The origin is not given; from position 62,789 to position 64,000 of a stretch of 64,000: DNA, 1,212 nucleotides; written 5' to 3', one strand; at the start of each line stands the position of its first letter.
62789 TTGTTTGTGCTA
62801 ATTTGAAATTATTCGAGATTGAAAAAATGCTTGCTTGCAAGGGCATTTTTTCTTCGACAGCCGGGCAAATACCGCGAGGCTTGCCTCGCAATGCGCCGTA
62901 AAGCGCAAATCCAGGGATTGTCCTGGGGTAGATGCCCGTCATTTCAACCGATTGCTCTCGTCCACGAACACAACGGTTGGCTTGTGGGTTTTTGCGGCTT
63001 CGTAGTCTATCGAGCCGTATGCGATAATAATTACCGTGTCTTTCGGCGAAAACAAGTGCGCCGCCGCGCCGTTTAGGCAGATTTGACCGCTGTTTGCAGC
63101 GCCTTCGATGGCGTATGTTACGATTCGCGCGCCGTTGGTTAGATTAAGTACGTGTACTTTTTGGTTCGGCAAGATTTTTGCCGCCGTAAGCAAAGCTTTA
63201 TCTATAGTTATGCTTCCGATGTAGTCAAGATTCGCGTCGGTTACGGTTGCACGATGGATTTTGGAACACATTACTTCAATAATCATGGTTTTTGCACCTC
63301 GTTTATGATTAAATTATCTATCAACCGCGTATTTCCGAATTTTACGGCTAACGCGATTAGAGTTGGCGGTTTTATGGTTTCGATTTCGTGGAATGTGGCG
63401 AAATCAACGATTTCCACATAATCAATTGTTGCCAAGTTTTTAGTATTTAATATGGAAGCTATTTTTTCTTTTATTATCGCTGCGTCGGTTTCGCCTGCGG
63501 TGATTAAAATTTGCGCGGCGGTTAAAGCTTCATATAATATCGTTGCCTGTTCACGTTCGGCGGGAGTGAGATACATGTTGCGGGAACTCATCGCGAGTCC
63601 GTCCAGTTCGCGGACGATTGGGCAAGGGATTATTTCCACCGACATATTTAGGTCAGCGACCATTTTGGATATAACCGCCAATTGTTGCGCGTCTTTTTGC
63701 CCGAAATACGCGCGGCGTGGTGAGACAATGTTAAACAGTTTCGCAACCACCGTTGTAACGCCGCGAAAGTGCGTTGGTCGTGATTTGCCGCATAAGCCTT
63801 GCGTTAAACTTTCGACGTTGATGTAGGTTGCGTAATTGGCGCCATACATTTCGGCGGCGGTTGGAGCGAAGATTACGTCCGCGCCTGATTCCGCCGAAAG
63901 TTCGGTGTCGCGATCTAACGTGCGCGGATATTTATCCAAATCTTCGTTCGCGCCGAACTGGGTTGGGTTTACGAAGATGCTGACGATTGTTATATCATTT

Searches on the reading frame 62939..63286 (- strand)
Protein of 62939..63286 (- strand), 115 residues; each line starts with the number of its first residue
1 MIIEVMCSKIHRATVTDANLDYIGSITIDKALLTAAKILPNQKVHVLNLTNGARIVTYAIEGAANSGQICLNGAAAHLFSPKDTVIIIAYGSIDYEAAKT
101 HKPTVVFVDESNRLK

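Call 32: search_protein_families(library=pfam, proteins=[window:62939-63286:-], max_evalue=0.00001)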
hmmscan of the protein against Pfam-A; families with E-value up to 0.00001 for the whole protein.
window:62939-63286:- (115 aa): 1 family
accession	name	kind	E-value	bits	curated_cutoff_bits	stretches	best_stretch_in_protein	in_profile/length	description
PF02261.22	Asp_decarbox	-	5.4e-48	162.1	25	1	1-114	1-114/115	Aspartate decarboxylase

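Call 47: find_encoding_contigs(protein=window:62939-63286:-, flank=10000, max_places=4)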
Protein window:62939-63286:- (115 aa): 3 contigs read that carry it; 3 places shown.
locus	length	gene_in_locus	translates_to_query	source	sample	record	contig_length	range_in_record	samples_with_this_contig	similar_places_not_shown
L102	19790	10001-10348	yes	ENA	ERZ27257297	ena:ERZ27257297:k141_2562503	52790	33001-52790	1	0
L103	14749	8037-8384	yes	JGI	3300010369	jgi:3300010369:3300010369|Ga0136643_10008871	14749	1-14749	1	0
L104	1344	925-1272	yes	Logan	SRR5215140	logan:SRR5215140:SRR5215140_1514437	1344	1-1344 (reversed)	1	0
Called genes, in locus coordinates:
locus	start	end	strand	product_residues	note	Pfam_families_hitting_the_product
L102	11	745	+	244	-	PF04542:Sigma70_r2, PF04545:Sigma70_r4, PF01381:HTH_3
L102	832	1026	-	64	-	-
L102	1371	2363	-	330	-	PF02543:Carbam_trans_N (faint), PF00814:TsaD, PF22521:HypF_C_2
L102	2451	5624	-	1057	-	PF00395:SLH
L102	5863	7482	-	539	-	PF06418:CTP_synth_N, PF00117:GATase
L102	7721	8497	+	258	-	PF02548:Pantoate_transf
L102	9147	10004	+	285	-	PF02569:Pantoate_ligase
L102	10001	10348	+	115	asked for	PF02261:Asp_decarbox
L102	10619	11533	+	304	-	PF02673:BacA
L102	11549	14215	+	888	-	PF13491:FtsK_4TM, PF17854:FtsK_alpha, PF01580:FtsK_SpoIIIE, PF09397:FtsK_gamma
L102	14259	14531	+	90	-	PF00216:Bac_DNA_binding, PF18291:HU-HIG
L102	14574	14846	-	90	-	PF13451:zf_Tbcl, PF23477:zf_Tbcl_2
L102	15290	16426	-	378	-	PF01467:CTP_transf_like (weak), PF05636:HIGH_NTase1, PF08218:Citrate_ly_lig (faint)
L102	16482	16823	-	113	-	PF01196:Ribosomal_L17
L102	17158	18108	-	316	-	PF01193:RNA_pol_L, PF01000:RNA_pol_A_bac, PF03118:RNA_pol_A_CTD, PF26169:HHH_XRCC3_RpoA (weak)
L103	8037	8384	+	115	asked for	PF02261:Asp_decarbox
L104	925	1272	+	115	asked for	PF02261:Asp_decarbox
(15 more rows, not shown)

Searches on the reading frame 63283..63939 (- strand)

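Call 32: search_protein_families(library=pfam, proteins=[window:63283-63939:-], max_evalue=0.00001)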
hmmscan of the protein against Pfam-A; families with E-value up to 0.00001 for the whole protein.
window:63283-63939:- (218 aa): 1 family
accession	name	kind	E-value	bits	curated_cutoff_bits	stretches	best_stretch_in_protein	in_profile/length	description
PF02569.21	Pantoate_ligase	-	2.1e-77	260.3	20.7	1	2-211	68-268/268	Pantoate-beta-alanine ligase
